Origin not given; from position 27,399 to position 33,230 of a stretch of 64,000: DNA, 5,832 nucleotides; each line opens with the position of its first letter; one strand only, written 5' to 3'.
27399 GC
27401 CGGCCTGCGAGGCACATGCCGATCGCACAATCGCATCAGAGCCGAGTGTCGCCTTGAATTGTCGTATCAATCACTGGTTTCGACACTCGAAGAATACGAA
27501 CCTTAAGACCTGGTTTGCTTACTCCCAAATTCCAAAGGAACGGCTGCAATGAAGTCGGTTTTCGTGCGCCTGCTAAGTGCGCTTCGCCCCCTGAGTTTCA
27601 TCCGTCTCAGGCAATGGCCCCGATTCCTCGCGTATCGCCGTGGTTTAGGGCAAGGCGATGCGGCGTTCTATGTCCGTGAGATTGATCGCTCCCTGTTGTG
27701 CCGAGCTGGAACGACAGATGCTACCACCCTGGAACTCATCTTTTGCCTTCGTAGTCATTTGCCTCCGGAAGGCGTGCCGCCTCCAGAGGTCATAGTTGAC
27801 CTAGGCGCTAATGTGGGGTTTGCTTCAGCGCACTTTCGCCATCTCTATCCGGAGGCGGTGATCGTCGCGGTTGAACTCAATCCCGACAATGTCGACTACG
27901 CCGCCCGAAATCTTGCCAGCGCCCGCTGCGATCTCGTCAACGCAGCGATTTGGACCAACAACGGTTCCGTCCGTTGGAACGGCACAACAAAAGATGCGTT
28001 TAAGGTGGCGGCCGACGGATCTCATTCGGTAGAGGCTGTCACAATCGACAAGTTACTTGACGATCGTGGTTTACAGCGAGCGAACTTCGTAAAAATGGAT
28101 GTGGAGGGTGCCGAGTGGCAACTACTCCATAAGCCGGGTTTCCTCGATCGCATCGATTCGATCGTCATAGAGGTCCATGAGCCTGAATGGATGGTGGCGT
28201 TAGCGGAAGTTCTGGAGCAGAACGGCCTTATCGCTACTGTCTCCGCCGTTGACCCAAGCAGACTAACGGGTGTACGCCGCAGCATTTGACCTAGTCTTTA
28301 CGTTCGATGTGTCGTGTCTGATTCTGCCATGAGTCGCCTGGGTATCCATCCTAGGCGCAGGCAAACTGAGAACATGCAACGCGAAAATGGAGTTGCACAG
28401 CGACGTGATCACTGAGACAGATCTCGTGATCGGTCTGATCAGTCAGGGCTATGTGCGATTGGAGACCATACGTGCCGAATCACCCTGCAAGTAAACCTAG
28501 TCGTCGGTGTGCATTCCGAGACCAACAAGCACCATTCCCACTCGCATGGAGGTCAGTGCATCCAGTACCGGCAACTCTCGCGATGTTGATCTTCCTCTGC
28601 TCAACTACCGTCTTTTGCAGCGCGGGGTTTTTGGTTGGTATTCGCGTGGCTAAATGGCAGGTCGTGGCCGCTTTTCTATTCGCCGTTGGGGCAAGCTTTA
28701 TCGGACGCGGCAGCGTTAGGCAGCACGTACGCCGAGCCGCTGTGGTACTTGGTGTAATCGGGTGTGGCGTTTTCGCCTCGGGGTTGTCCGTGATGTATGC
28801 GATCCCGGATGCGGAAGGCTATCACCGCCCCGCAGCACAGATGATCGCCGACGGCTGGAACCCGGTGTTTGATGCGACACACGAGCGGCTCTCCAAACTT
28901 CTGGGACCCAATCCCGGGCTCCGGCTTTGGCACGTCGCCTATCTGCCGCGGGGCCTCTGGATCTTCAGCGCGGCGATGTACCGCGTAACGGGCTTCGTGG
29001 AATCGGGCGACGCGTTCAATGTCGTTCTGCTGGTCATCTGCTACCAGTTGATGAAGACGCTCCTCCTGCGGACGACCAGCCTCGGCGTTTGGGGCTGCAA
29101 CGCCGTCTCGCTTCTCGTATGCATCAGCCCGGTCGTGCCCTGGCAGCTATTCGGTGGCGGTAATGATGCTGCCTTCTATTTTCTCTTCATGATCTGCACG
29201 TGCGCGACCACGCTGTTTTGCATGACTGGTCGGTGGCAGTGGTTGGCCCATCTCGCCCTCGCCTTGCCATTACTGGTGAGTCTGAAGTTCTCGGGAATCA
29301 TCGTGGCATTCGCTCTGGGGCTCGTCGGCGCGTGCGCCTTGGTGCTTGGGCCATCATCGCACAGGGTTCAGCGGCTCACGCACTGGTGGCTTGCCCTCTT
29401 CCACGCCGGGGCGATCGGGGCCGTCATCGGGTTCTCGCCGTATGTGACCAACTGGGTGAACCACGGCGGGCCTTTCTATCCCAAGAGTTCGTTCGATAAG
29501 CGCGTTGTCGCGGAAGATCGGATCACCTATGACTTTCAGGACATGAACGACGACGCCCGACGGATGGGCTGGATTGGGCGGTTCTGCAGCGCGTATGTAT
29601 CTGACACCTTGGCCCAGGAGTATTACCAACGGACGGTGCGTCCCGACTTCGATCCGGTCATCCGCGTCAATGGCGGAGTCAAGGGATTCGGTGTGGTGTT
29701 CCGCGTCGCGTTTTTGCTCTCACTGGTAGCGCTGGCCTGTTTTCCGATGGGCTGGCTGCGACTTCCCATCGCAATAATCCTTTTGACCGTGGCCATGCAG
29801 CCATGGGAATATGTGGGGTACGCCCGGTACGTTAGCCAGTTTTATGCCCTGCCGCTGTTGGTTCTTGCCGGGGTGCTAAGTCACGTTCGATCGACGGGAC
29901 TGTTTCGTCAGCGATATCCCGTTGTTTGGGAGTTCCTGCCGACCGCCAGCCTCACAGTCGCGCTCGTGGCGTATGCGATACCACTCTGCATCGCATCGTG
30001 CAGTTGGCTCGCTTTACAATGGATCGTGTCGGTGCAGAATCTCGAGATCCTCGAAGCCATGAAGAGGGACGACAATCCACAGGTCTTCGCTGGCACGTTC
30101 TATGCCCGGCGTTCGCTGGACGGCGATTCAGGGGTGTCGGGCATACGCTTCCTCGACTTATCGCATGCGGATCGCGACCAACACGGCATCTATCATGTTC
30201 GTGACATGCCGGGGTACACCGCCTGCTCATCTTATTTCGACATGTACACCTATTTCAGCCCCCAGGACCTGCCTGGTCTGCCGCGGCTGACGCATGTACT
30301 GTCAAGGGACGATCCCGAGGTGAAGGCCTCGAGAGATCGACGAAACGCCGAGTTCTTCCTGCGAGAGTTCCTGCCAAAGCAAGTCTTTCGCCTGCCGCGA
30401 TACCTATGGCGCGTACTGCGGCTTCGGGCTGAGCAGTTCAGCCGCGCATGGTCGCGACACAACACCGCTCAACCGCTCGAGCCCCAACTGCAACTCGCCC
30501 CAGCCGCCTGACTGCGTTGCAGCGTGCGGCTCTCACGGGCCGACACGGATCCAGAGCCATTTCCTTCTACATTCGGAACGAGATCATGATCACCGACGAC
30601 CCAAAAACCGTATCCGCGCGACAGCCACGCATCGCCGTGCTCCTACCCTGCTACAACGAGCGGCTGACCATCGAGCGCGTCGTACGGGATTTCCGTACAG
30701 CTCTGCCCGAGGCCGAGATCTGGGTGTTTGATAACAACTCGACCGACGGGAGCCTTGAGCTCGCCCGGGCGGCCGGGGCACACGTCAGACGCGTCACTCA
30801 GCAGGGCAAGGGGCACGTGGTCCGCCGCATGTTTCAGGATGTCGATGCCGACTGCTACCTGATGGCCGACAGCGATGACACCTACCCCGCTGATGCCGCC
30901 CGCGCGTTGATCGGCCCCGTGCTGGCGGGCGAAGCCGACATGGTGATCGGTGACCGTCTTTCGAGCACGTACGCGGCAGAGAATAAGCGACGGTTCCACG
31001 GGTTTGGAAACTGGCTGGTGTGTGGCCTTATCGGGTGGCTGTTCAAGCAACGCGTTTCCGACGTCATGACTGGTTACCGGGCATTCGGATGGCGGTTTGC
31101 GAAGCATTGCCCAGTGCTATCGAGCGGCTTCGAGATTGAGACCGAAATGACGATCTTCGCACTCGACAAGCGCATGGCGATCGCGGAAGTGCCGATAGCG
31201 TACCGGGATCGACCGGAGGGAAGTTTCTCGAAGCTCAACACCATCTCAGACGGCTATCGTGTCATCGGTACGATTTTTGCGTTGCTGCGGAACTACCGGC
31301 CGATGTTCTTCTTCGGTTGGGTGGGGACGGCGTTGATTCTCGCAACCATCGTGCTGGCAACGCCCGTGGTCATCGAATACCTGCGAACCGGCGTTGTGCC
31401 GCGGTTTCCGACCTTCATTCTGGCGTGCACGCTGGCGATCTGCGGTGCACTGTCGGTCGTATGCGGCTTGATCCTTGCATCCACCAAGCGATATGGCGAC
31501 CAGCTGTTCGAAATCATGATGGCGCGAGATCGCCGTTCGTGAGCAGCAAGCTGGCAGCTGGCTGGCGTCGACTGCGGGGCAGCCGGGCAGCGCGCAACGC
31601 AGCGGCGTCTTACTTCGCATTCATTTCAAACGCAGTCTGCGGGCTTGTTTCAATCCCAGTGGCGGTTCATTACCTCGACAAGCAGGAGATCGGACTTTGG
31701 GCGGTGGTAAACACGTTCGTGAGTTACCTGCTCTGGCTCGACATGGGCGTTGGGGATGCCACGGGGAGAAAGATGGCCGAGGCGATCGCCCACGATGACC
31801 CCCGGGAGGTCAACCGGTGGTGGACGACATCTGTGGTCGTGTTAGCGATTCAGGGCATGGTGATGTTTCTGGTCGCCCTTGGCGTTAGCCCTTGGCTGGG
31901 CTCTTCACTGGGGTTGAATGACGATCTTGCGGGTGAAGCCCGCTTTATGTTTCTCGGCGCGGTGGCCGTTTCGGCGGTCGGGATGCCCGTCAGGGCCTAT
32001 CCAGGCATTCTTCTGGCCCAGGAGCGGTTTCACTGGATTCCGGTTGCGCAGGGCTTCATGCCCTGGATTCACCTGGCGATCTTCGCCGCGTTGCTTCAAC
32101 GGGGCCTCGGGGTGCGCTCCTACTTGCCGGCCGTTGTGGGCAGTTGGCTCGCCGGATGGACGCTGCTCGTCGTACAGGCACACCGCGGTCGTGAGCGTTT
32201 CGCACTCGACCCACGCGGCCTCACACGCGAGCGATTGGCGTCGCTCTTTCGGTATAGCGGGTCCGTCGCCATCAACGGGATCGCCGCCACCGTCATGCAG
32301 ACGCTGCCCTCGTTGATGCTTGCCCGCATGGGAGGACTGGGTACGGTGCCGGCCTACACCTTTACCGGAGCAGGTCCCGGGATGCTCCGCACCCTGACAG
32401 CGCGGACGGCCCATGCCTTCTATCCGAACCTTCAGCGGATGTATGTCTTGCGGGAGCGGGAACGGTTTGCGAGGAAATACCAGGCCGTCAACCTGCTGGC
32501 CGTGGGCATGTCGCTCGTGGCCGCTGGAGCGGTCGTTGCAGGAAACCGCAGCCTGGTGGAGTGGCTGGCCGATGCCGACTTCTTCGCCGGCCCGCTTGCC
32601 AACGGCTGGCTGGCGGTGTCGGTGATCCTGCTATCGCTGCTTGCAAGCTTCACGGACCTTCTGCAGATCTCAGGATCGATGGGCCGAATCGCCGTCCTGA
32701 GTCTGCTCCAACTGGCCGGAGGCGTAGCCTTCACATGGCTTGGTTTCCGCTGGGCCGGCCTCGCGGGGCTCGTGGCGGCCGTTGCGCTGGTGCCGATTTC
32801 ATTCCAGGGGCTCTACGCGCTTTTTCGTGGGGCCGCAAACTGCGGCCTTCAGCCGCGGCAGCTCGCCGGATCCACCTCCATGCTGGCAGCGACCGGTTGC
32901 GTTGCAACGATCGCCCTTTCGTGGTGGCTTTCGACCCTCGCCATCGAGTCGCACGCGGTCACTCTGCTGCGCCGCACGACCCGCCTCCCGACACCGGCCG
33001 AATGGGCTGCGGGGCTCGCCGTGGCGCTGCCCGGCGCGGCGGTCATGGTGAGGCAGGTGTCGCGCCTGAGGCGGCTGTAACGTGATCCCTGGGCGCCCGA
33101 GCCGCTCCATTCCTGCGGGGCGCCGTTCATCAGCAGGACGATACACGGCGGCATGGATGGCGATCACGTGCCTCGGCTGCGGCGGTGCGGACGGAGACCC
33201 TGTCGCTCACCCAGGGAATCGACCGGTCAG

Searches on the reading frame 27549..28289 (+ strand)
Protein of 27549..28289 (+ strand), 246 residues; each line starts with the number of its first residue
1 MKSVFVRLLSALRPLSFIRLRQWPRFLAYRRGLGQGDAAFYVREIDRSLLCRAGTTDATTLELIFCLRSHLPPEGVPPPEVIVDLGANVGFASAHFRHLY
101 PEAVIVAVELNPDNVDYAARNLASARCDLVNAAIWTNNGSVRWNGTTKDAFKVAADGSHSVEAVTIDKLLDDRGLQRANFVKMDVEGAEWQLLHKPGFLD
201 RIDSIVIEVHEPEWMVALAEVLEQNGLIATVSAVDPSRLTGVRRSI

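Call 75: search_protein_families(library=pfam, proteins=[window:27549-28289:+], max_evalue=0.001)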
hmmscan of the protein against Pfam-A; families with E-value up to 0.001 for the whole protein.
window:27549-28289:+ (246 aa): 1 family
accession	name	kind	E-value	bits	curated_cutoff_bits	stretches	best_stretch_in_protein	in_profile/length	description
PF05050.19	Methyltransf_21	-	9.8e-13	49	22.7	1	84-213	1-152/173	Methyltransferase FkbM domain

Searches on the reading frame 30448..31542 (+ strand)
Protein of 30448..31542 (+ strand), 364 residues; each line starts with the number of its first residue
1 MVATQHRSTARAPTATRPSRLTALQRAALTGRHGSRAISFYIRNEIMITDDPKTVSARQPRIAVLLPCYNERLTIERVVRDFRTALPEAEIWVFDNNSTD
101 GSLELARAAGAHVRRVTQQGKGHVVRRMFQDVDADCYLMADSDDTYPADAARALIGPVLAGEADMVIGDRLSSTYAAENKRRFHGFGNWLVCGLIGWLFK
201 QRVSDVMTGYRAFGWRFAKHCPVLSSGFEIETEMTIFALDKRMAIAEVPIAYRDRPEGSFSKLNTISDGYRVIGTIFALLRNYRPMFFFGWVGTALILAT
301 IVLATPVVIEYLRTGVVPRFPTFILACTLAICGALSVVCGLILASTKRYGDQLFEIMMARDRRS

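Call 75: search_protein_families(library=pfam, proteins=[window:30448-31542:+], max_evalue=0.001)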
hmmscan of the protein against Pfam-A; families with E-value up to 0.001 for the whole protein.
window:30448-31542:+ (364 aa): 2 families
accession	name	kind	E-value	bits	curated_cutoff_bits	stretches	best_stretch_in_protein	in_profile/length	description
PF00535.33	Glycos_transf_2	-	4.8e-17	62.8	23.3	1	64-211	2-156/168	Glycosyl transferase family 2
PF13641.12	Glyco_tranf_2_3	-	3.4e-05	24.4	27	1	60-147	1-100/230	Glycosyltransferase like family 2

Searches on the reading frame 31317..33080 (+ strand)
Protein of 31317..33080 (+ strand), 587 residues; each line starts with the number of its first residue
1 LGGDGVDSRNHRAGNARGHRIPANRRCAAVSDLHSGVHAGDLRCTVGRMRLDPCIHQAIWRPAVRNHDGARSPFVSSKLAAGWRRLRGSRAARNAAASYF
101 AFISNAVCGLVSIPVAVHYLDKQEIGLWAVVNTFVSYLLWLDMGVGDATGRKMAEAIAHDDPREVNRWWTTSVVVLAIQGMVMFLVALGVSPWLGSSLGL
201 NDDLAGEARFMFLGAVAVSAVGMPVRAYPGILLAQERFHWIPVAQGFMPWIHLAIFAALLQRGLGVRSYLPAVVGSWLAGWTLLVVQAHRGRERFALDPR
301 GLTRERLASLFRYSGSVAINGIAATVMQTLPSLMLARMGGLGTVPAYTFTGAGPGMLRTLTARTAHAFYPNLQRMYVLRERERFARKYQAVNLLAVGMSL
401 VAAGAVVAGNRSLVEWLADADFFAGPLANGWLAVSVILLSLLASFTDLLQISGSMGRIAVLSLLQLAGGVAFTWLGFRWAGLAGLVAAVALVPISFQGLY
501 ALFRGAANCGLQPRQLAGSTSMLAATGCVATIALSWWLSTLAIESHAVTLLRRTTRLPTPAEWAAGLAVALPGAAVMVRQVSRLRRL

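Call 75: search_protein_families(library=pfam, proteins=[window:31317-33080:+], max_evalue=0.001)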
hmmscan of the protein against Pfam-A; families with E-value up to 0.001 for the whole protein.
window:31317-33080:+ (587 aa): 2 families
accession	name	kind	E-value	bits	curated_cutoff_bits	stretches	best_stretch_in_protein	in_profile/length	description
PF01943.22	Polysacc_synt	-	2.3e-09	37.6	28.2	1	93-349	3-246/274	Polysaccharide biosynthesis protein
PF01554.23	MatE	-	3.1e-05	24.2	24.9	1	99-240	3-143/161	MatE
